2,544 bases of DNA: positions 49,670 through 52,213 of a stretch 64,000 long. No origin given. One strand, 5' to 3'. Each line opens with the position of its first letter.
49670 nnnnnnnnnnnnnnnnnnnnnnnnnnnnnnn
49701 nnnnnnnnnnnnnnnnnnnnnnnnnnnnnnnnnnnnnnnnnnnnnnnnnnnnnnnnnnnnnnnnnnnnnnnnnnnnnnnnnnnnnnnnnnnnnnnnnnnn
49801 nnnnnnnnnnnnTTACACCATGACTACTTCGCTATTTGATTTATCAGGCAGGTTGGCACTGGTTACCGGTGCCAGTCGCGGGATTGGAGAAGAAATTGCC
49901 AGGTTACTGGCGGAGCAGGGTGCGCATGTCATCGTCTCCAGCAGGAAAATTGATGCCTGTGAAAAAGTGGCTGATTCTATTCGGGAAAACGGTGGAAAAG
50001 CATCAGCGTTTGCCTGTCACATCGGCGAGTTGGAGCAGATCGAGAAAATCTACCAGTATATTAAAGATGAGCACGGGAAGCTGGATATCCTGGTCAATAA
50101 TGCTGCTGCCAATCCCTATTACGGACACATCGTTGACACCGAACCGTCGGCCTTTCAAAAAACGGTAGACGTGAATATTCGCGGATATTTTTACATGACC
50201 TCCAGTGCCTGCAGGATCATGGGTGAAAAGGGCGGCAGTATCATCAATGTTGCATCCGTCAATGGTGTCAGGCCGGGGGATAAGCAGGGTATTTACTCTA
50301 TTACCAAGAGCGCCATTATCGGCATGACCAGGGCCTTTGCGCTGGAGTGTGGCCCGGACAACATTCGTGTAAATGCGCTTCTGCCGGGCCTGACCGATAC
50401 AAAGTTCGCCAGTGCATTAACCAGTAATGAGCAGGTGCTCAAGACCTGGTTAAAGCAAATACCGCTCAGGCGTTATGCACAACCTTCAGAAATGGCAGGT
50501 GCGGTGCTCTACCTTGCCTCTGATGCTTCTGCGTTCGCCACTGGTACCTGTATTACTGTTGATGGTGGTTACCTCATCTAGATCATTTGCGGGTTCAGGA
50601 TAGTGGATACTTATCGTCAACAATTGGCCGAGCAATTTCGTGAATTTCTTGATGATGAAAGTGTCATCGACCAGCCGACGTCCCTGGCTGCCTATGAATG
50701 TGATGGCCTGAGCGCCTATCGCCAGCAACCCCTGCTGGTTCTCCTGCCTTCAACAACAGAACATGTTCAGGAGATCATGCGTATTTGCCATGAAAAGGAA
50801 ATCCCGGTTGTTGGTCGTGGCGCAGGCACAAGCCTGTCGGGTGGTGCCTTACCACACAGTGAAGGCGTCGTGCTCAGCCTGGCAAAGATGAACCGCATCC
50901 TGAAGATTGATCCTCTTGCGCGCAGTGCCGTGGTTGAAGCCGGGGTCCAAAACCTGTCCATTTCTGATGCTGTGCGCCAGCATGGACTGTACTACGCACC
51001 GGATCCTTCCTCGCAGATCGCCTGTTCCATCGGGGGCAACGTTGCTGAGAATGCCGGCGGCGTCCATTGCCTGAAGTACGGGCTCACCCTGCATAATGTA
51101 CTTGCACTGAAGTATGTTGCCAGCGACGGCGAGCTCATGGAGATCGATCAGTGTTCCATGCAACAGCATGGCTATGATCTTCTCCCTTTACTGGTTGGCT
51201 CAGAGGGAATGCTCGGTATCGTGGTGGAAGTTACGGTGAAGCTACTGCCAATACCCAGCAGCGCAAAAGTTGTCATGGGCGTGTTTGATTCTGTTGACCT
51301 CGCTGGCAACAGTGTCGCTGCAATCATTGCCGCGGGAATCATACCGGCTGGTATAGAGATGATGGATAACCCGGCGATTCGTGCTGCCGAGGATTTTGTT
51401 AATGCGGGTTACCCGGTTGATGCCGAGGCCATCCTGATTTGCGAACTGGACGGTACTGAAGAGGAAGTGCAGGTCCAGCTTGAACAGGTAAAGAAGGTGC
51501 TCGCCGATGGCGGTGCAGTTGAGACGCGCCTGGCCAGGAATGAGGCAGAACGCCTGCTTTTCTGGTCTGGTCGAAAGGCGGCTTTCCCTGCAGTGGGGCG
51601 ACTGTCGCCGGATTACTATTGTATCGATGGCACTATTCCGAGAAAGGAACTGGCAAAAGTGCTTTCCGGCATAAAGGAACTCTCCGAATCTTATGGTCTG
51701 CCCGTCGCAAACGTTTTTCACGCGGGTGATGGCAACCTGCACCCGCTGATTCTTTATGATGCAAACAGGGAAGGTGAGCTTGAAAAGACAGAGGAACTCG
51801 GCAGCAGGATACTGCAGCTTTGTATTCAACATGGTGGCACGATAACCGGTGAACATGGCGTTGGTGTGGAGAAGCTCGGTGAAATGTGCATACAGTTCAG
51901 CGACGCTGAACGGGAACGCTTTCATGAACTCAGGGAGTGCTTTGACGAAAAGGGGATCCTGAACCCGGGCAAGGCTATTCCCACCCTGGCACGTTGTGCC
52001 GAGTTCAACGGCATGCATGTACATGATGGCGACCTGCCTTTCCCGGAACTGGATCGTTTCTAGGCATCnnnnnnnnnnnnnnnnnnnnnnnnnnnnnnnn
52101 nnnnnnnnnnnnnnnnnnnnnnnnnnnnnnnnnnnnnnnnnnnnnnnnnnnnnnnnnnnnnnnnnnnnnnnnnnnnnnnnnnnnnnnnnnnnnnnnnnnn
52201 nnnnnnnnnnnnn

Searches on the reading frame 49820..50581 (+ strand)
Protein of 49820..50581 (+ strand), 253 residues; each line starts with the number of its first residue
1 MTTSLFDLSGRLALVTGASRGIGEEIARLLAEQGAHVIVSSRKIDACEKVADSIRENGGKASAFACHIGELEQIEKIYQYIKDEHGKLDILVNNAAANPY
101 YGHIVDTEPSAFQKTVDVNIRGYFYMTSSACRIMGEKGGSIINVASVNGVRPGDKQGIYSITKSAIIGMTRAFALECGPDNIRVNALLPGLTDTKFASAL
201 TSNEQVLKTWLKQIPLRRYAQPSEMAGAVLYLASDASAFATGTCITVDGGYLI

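Call 48: search_protein_families(library=pfam, proteins=[window:49820-50581:+], max_evalue=0.1)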
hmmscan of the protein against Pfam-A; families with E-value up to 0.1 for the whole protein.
window:49820-50581:+ (253 aa): 7 families
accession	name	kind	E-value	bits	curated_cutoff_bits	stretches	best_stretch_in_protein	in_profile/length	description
PF13561.12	adh_short_C2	-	3.8e-67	226.7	27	1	17-251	1-235/236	Enoyl-(Acyl carrier protein) reductase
PF00106.31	adh_short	-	4.3e-53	180.1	26.6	1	12-204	2-194/195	short chain dehydrogenase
PF08659.16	KR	-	1.2e-09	38.8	22.6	1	14-164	4-154/180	KR domain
PF23441.1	SDR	-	2.3e-08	34.2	27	1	13-252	10-256/258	SDR-like rossmann domain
PF01370.27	Epimerase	-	0.00014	21.8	20.9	1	13-106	1-82/240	NAD dependent epimerase/dehydratase family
PF02719.21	Polysacc_synt_2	-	0.012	15.3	20.2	1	14-130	2-115/293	Polysaccharide biosynthesis protein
PF02882.25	THF_DHG_CYH_C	-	0.023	14.5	27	1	6-49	32-75/160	Tetrahydrofolate dehydrogenase/cyclohydrolase, NAD(P)-binding domain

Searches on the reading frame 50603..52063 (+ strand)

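Call 48: search_protein_families(library=pfam, proteins=[window:50603-52063:+], max_evalue=0.1)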
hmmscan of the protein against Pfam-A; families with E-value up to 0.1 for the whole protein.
window:50603-52063:+ (486 aa): 2 families
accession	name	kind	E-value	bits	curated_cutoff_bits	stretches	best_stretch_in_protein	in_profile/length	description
PF02913.24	FAD-oxidase_C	-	1.2e-63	215.6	21.2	1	218-457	2-247/248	FAD linked oxidases, C-terminal domain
PF01565.28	FAD_binding_4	-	1.2e-39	135.7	26.4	1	43-181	1-138/139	FAD binding domain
